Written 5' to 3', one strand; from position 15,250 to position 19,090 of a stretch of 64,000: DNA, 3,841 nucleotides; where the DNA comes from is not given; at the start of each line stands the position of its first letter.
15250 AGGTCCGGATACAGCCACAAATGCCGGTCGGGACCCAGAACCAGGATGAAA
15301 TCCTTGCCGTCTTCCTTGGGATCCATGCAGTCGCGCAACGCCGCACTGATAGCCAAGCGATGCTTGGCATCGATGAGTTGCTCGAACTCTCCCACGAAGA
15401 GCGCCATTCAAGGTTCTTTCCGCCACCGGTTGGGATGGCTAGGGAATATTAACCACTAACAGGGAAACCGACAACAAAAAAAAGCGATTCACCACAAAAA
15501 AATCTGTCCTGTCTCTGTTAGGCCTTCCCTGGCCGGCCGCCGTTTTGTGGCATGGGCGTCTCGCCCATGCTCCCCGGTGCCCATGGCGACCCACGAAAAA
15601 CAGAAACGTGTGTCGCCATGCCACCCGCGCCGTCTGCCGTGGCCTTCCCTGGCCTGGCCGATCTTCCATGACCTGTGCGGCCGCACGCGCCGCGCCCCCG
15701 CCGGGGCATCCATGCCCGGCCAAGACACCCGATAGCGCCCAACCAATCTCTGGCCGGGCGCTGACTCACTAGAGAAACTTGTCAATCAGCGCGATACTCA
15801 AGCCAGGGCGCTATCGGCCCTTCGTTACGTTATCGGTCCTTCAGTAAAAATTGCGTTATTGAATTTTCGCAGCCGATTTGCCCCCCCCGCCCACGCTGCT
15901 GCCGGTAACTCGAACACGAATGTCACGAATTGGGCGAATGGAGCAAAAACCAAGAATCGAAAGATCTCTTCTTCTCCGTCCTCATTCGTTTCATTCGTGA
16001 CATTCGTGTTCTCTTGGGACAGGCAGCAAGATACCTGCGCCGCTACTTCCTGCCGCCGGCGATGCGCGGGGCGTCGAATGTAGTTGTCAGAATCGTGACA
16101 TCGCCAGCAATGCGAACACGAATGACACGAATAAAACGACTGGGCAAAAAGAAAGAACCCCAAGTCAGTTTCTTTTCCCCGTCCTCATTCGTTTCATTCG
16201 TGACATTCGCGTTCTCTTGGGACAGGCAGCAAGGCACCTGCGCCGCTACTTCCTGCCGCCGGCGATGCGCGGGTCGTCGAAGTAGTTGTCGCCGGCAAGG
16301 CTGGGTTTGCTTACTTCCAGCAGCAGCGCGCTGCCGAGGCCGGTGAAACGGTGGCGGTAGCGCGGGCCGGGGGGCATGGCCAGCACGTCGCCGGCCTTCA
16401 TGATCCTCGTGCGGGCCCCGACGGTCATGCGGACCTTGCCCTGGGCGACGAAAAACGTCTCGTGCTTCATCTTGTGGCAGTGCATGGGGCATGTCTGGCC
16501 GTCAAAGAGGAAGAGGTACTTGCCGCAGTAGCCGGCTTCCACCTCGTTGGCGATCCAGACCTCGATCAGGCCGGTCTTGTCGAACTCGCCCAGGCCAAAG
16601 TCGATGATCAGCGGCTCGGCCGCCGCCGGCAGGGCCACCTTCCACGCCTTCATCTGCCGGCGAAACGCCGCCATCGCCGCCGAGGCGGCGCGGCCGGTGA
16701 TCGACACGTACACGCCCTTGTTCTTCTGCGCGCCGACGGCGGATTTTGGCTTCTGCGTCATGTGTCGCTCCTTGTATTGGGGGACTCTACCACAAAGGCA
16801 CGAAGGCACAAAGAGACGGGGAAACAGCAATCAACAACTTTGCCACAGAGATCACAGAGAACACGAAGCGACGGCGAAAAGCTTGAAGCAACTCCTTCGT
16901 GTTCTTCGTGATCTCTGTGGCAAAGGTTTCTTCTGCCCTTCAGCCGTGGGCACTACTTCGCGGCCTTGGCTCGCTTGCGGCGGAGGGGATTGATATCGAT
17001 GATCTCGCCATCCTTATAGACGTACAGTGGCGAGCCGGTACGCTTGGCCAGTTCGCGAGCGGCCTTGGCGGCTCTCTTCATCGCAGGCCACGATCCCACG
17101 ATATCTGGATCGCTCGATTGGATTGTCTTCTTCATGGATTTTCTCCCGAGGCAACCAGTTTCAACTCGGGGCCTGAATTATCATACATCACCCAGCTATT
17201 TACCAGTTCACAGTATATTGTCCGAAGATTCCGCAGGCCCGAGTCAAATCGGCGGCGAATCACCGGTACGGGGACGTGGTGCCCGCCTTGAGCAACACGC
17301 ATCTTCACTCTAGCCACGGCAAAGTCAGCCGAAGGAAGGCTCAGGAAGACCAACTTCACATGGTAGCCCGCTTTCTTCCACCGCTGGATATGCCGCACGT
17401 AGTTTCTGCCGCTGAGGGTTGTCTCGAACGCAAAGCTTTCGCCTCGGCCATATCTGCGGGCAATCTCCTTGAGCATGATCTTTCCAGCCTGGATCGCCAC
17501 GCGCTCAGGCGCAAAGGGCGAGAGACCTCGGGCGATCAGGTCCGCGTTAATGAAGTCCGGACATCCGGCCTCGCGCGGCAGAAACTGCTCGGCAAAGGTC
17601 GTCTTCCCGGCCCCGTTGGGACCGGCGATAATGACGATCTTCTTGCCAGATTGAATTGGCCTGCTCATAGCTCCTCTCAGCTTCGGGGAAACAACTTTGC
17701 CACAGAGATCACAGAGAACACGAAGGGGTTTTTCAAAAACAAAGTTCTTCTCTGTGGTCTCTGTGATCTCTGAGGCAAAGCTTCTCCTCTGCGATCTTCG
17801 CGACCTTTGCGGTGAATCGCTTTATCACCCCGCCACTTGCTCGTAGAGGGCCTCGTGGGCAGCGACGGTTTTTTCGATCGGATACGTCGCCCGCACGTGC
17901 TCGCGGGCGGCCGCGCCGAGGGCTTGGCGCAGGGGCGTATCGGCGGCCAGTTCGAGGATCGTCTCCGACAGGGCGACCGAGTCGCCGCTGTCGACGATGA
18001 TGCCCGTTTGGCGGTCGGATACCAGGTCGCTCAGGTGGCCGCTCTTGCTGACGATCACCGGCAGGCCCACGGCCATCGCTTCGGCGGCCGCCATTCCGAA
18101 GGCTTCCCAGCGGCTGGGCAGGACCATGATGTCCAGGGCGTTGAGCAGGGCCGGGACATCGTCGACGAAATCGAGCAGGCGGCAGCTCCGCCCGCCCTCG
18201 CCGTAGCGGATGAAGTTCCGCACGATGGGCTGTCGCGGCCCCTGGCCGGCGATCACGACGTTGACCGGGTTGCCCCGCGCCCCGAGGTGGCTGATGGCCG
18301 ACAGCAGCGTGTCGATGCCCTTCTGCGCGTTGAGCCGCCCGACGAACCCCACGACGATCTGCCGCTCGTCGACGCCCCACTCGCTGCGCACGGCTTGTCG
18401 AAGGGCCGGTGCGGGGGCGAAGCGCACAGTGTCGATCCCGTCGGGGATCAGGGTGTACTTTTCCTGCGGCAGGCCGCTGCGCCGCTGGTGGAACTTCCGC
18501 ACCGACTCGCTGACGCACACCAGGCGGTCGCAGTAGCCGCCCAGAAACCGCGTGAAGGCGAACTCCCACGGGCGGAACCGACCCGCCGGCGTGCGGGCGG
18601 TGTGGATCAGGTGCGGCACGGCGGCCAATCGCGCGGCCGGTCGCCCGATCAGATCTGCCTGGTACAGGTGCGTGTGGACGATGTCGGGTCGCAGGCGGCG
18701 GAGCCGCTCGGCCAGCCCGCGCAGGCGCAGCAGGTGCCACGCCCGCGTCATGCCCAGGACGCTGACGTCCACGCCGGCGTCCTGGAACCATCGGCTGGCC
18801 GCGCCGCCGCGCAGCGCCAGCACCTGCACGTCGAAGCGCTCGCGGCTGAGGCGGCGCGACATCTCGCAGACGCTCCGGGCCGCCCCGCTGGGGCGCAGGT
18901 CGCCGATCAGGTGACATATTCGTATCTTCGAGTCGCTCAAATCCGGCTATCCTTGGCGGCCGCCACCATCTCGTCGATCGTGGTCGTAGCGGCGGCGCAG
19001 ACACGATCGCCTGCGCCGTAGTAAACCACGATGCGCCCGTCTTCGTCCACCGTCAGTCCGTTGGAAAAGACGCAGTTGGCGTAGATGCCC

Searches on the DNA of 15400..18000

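Call 76: search_rna_families(source=window, start=15400, end=18000, threshold=evalue, max_evalue=5)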
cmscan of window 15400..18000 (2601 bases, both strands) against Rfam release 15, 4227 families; matches with E-value up to 5: 13.
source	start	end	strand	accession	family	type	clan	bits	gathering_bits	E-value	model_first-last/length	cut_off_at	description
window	16842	16921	-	RF00073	MIR156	Gene; miRNA;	-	34.7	62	9.7e-05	1-88/88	no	mir-156 microRNA precursor family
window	16838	16925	-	RF00971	mir-578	Gene; miRNA;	-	33.8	98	0.00081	1-84/84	no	mir-578 microRNA precursor family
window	17683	17792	+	RF00690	MIR408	Gene; miRNA;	-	31.2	64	4e-05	1-126/126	no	MIR408 microRNA precursor family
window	17687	17787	-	RF03457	MIR173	Gene; miRNA;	-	31.1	70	0.00096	1-102/102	no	MIR173 microRNA precursor family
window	15977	16148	-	RF04011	mir-8515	Gene; miRNA;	-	30.5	100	0.0043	1-92/92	no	mir-8515 microRNA precursor family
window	17694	17780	-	RF04050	mir-2072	Gene; miRNA;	-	28.3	100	0.0037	1-67/67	no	mir-2072 microRNA precursor family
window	17695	17780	-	RF04171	MIR1509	Gene; miRNA;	-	28.3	87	0.0092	17-105/121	no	MIR1509 microRNA precursor family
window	15977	16148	+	RF04011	mir-8515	Gene; miRNA;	-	27.9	100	0.019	1-92/92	no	mir-8515 microRNA precursor family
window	17686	17786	+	RF03457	MIR173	Gene; miRNA;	-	25.4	70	0.035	1-102/102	no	MIR173 microRNA precursor family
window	17695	17780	-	RF03585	mir-3938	Gene; miRNA;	-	24.5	94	0.059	1-88/88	no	mir-3938 microRNA precursor family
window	16839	16924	-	RF03457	MIR173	Gene; miRNA;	-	24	70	0.086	1-102/102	no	MIR173 microRNA precursor family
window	17693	17782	-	RF00695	MIR398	Gene; miRNA;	-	23.4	55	0.034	1-109/109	no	MIR398 microRNA precursor family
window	15919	16004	-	RF00956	MIR1444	Gene; miRNA;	-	19.3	80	2.8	1-85/85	no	MIR1444 microRNA precursor family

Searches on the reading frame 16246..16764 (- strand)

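Call 71: search_protein_families(library=pfam, proteins=[window:16246-16764:-], max_evalue=0.01)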
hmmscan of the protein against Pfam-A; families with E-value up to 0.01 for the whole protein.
window:16246-16764:- (172 aa): 6 families
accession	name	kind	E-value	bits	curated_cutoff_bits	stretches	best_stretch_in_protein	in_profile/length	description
PF07883.17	Cupin_2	-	6.5e-12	45.4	27.2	1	89-151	8-69/70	Cupin domain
PF07385.18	Lyx_isomer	-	4.4e-08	33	20.8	1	53-103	54-111/222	D-lyxose isomerase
PF05899.18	Cupin_3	-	2.7e-06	27.4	23.5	1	85-133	10-59/74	EutQ-like cupin domain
PF02311.25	AraC_binding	-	0.0013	19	21.1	1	88-133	12-56/135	AraC-like ligand binding domain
PF11699.14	CENP-C_C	-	0.0042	17.8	29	1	98-137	31-70/85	Mif2/CENP-C like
PF00190.28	Cupin_1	-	0.0078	16.2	22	0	92-133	46-94/151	Cupin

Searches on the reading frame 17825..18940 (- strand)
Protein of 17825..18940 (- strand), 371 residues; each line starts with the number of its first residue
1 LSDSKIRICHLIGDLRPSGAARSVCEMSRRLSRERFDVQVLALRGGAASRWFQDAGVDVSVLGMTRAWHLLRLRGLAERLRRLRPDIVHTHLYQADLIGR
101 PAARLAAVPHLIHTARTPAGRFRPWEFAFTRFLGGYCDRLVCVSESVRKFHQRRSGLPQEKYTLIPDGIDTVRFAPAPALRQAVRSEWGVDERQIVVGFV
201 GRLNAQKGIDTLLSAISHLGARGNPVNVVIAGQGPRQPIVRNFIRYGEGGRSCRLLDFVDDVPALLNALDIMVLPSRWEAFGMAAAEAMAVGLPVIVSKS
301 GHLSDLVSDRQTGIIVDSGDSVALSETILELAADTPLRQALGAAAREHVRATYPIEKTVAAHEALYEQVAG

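Call 71: search_protein_families(library=pfam, proteins=[window:17825-18940:-], max_evalue=0.01)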
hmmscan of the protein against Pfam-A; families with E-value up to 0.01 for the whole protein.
window:17825-18940:- (371 aa): 7 families
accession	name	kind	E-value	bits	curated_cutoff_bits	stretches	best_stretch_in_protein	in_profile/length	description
PF00534.26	Glycos_transf_1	-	5.1e-38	130.8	26.4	1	183-347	4-171/172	Glycosyl transferases group 1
PF13692.12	Glyco_trans_1_4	-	6.4e-33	114.4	27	1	196-334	3-142/142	Glycosyl transferases group 1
PF13439.12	Glyco_transf_4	-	2.1e-27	96.6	28.5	1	18-172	2-169/170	Glycosyltransferase Family 4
PF13579.12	Glyco_trans_4_4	-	7.7e-20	72.3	29.7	1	18-168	1-158/158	Glycosyl transferase 4-like domain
PF20706.3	GT4-conflict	-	5.2e-13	49.2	26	1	172-356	175-379/385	Family 4 Glycosyltransferase in conflict systems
PF13524.12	Glyco_trans_1_2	-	1.2e-06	28.9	25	1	227-358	16-138/144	Glycosyl transferase-like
PF13477.12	Glyco_trans_4_2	-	7.7e-05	23.3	23.4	1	24-115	13-106/139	Glycosyl transferase 4-like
